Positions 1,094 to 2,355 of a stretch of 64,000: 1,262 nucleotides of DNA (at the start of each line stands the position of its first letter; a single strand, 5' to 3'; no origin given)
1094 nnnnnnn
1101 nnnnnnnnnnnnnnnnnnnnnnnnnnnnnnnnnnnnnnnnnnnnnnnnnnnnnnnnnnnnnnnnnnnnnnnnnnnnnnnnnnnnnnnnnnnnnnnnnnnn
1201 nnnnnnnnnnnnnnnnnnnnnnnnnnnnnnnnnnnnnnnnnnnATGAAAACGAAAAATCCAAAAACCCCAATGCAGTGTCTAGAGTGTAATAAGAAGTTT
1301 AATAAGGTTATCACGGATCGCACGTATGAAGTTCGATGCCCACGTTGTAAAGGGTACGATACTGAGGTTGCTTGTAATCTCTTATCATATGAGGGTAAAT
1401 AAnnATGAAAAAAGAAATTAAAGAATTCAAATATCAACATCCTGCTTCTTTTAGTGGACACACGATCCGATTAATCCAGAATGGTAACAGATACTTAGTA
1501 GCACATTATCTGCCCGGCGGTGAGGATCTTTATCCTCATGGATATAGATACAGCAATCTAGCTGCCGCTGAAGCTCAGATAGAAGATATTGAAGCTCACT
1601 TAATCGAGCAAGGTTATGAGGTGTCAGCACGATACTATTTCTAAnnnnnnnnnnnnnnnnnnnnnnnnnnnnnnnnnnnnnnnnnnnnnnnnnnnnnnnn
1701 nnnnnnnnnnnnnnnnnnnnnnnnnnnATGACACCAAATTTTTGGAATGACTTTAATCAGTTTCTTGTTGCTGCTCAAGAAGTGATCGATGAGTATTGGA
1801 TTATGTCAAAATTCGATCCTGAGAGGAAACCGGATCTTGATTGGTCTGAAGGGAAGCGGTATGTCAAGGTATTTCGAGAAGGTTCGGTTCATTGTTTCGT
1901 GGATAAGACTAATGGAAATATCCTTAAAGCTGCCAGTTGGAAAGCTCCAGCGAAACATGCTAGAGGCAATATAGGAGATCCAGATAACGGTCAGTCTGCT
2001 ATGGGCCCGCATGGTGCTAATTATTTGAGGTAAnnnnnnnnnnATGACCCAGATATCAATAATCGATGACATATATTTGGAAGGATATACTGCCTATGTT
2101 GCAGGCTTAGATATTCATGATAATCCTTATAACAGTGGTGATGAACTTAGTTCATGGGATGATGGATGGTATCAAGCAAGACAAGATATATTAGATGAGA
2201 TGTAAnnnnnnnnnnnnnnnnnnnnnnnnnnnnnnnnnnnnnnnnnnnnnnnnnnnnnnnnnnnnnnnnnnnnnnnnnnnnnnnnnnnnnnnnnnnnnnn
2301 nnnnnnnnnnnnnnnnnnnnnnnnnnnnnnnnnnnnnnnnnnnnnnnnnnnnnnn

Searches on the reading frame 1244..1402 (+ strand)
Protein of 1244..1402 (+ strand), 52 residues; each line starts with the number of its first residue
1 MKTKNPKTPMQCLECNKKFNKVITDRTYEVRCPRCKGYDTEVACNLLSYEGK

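Call 14: search_protein_families(library=phrogs, proteins=[window:1244-1402:+], max_evalue=0.01)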
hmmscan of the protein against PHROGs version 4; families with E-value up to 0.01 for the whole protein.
window:1244-1402:+ (52 aa): 2 families
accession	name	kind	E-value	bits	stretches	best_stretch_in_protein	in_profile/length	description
phrog_13819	-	DNA, RNA and nucleotide metabolism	0.00022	22.2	1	10-38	4-32/62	gpCom control of modification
phrog_6417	-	other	0.0066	17.4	1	10-36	8-34/68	translational regulator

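Call 58: search_protein_families(library=pfam, proteins=[window:1244-1402:+], max_evalue=1)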
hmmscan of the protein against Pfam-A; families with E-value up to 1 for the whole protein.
window:1244-1402:+ (52 aa): 14 families
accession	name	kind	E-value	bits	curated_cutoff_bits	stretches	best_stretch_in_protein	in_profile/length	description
PF14311.12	DUF4379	-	0.0005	20.6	24.5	1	10-37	28-55/56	Probable Treble clef zinc finger domain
PF09723.15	Zn_ribbon_8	-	0.00065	20.1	34.4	1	11-38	7-35/41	Zinc ribbon domain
PF01155.25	HypA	-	0.00095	19.6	28.9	1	3-42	64-99/112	Hydrogenase/urease nickel incorporation, metallochaperone, hypA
PF22811.2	Zn_ribbon_NrdR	-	0.0016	18.8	27.2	1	10-29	1-20/42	Transcriptional repressor NrdR-like, N-terminal domain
PF14599.11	zinc_ribbon_6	-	0.0084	16.4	27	1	4-40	24-58/59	Zinc-ribbon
PF08271.17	Zn_Ribbon_TF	-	0.0096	15.9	29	1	10-38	1-27/43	TFIIB zinc-binding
PF13717.11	Zn_ribbon_4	-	0.017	15.5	30.3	1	11-36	4-32/36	zinc-ribbon domain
PF15777.11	Anti-TRAP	-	0.02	15.3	32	1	10-38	11-39/59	Tryptophan RNA-binding attenuator protein inhibitory protein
PF25429.1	zf-POGZ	-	0.021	15.7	27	1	10-40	3-32/43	POGZ-like double zinc finger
PF12773.13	DZR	-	0.021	15.4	27.3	1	3-36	6-31/45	Double zinc ribbon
PF23451.1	Zn_ribbon_PaaD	-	0.021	14.9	27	1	25-42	10-27/53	PaaD zinc beta ribbon domain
PF19134.6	DUF5817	-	0.027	14.9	31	1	12-36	6-28/57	Domain of unknown function (DUF5817)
PF24042.1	DUF7351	-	0.03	14.5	31.2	1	11-38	3-30/177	Domain of unknown function (DUF7351)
PF18439.7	zf_UBZ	-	0.72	10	25.6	0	11-20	4-13/32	Ubiquitin-Binding Zinc Finger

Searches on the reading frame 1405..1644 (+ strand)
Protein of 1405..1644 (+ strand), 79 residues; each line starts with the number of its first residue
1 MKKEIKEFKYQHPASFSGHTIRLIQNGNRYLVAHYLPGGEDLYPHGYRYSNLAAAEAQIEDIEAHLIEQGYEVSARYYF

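Call 14: search_protein_families(library=phrogs, proteins=[window:1405-1644:+], max_evalue=0.01)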
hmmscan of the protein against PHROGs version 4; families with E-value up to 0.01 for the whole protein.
window:1405-1644:+ (79 aa): 0 families

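Call 22: find_related_loci(query=window:1405-1644:+, collection=viral_contigs, flank=4000)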
Query window:1405-1644:+ (79 aa) in viral_contigs; peptide patterns used: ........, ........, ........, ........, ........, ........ (x = any residue, [..] = any of these).
15 stretches matched a pattern, but none encodes a relative of the query by tblastn (E <= 1e-3).

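Call 58: search_protein_families(library=pfam, proteins=[window:1405-1644:+], max_evalue=1)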
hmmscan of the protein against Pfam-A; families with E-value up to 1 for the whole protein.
window:1405-1644:+ (79 aa): 1 family
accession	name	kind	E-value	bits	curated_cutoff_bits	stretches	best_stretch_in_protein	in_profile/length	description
PF10876.14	Phage_TAC_9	-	0.015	15.8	25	1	11-42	101-132/144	Phage tail assembly chaperone protein, TAC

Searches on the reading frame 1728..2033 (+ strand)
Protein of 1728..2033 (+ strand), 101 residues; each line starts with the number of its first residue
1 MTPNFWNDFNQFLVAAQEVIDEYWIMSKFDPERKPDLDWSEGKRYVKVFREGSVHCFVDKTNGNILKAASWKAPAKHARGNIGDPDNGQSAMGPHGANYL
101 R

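Call 14: search_protein_families(library=phrogs, proteins=[window:1728-2033:+], max_evalue=0.01)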
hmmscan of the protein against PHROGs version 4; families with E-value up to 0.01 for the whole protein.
window:1728-2033:+ (101 aa): 5 families
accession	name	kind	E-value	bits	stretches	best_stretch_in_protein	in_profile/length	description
phrog_5014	-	unknown function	9.3e-18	65.5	1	9-101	4-110/110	-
phrog_818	-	unknown function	5.6e-13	50.5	1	39-85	56-107/127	-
phrog_3274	-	unknown function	1.2e-11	46.2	1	18-83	17-94/113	-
phrog_10383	-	unknown function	1.9e-09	38.8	1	45-86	66-107/125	-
phrog_27458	-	unknown function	0.0017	19.4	1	28-65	4-42/52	-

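Call 36: find_homologous_proteins(query=window:1728-2033:+, max_evalue=0.00001)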
Query window:1728-2033:+ (101 aa): 318 proteins with E <= 0.00001 among 342 candidates; the best 120 are listed. Only proteins of 55 to 177 residues were searched: fused or split forms outside these lengths cannot appear, so this answer is no evidence that the protein stands alone or is whole; lengths 'longer' or 'shorter' looks for them.
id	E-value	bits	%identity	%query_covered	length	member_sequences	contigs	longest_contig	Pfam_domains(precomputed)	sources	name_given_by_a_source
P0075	5.3e-66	237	100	100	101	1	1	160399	PF24835.2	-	-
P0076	1.2e-39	153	69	100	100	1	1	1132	PF24835.2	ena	-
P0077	3.1e-26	109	56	100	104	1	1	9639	PF24835.2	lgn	-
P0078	6.6e-26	108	57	97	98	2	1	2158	PF24835.2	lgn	-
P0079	1.3e-24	104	53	97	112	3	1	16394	PF24835.2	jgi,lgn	-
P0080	2.4e-24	103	56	89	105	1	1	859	PF24835.2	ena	-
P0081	3.5e-24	103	57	92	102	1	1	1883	PF24835.2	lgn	-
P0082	7.5e-24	102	52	96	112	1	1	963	PF24835.2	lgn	-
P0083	9.4e-24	101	50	99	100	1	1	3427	PF24835.2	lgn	-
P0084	9.5e-24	101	49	97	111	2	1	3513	PF24835.2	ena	-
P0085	1.1e-23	101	54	99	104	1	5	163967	PF24835.2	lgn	-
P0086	1.2e-23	101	51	100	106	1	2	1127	PF24835.2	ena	-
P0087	2.1e-23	100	52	92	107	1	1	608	PF24835.2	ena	-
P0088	4.0e-23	99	53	100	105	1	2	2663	PF24835.2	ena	-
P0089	7.9e-23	98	49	97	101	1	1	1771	PF24835.2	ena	-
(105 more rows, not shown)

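Call 37: find_encoding_contigs(protein=P0076, flank=10000, max_places=3)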
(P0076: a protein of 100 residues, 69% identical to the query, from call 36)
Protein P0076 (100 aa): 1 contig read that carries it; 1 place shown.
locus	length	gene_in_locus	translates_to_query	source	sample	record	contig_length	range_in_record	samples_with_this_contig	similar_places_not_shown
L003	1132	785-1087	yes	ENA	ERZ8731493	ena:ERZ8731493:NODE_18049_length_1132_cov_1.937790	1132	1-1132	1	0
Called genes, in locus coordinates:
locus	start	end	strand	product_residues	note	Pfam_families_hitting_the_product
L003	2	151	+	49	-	?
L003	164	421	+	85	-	-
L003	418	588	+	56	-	-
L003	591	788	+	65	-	-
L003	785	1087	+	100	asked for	PF24835:DUF7717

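Call 38: find_encoding_contigs(protein=P0085, flank=10000, max_places=3)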
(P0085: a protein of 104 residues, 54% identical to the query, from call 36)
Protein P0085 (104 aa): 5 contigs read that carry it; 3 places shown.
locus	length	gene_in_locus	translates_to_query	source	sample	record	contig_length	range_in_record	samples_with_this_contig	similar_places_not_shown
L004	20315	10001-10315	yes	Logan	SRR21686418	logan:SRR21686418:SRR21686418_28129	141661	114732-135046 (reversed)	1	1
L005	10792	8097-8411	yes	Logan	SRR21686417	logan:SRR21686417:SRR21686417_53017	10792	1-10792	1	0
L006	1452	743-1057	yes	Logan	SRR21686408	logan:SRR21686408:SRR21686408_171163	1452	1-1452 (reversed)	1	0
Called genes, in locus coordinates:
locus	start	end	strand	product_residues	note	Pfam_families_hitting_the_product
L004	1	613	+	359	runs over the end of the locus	PF01555:N6_N4_Mtase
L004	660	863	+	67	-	-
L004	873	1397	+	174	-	PF00578:AhpC-TSA, PF08534:Redoxin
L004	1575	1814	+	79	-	-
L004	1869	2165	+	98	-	-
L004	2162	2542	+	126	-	-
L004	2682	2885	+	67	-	-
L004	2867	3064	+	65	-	-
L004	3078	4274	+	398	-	PF21189:PHA02142, PF09414:RNA_ligase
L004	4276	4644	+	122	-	-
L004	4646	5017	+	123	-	-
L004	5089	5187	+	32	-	-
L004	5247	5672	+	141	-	-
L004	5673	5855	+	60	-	-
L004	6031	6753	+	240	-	-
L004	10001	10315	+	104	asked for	PF24835:DUF7717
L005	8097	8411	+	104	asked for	PF24835:DUF7717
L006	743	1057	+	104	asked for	PF24835:DUF7717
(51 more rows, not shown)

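Call 39: find_encoding_contigs(protein=P0077, flank=10000, max_places=3)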
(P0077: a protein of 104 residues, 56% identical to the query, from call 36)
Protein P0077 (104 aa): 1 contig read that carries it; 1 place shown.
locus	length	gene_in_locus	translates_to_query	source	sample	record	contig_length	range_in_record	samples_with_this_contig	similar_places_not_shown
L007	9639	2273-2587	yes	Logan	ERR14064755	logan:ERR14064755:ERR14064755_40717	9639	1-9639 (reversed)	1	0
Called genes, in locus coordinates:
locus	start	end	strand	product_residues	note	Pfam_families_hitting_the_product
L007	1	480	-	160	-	?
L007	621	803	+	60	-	-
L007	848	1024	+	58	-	-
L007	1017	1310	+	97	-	-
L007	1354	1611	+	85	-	-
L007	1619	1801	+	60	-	-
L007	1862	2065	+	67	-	-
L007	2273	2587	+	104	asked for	PF24835:DUF7717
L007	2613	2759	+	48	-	-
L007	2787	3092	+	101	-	-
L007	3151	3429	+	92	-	-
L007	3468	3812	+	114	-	-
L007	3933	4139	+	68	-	-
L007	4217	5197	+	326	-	-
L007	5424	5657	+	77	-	-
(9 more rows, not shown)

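Call 89: find_related_loci(query=A4, collection=viral_contigs, flank=3000)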
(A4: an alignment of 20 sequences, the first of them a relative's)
Query A4 (101 aa) in viral_contigs; peptide patterns used: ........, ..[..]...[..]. (x = any residue, [..] = any of these).
230 stretches matched a pattern; 203 encode a relative of the query (tblastn E <= 1e-3); the best 80 are kept; 80 distinct loci.
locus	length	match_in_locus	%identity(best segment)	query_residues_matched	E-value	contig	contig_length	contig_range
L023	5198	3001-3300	50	1-101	1e-28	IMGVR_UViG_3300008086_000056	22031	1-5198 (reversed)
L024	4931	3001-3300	50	1-101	1e-28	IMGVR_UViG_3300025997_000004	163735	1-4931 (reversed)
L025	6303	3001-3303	49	1-101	6e-28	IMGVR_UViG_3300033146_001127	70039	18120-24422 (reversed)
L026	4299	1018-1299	51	8-101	3e-27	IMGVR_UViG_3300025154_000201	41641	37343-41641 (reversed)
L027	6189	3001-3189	67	39-101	2e-26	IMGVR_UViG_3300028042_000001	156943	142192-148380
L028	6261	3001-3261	51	17-101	1e-25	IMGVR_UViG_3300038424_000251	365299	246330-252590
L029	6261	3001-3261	51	17-101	1e-25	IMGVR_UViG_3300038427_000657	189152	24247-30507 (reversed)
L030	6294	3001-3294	45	1-100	1e-24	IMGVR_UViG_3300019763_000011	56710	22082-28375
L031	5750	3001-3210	59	39-101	2e-24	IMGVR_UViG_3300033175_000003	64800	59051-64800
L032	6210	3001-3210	59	39-101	2e-24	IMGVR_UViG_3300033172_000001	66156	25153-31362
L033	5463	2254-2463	57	39-101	5e-24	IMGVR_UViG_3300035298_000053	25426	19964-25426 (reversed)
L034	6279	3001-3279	47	9-101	7e-24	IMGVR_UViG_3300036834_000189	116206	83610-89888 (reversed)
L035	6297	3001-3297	47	9-101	8e-24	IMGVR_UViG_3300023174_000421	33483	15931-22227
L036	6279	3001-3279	47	9-101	7e-24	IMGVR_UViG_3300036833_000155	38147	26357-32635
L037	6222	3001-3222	61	28-101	1e-23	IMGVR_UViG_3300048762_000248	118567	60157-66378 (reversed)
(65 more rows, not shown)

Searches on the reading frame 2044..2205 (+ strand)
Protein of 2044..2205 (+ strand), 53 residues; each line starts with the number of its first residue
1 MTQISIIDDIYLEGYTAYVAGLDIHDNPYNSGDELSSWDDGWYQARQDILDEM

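Call 14: search_protein_families(library=phrogs, proteins=[window:2044-2205:+], max_evalue=0.01)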
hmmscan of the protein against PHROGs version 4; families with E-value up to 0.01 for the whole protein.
window:2044-2205:+ (53 aa): 0 families

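Call 58: search_protein_families(library=pfam, proteins=[window:2044-2205:+], max_evalue=1)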
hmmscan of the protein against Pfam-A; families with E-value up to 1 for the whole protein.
window:2044-2205:+ (53 aa): 1 family
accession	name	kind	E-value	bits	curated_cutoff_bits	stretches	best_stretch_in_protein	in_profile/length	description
PF04957.18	RMF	-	9.6e-06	26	27.9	1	10-48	12-51/53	Ribosome modulation factor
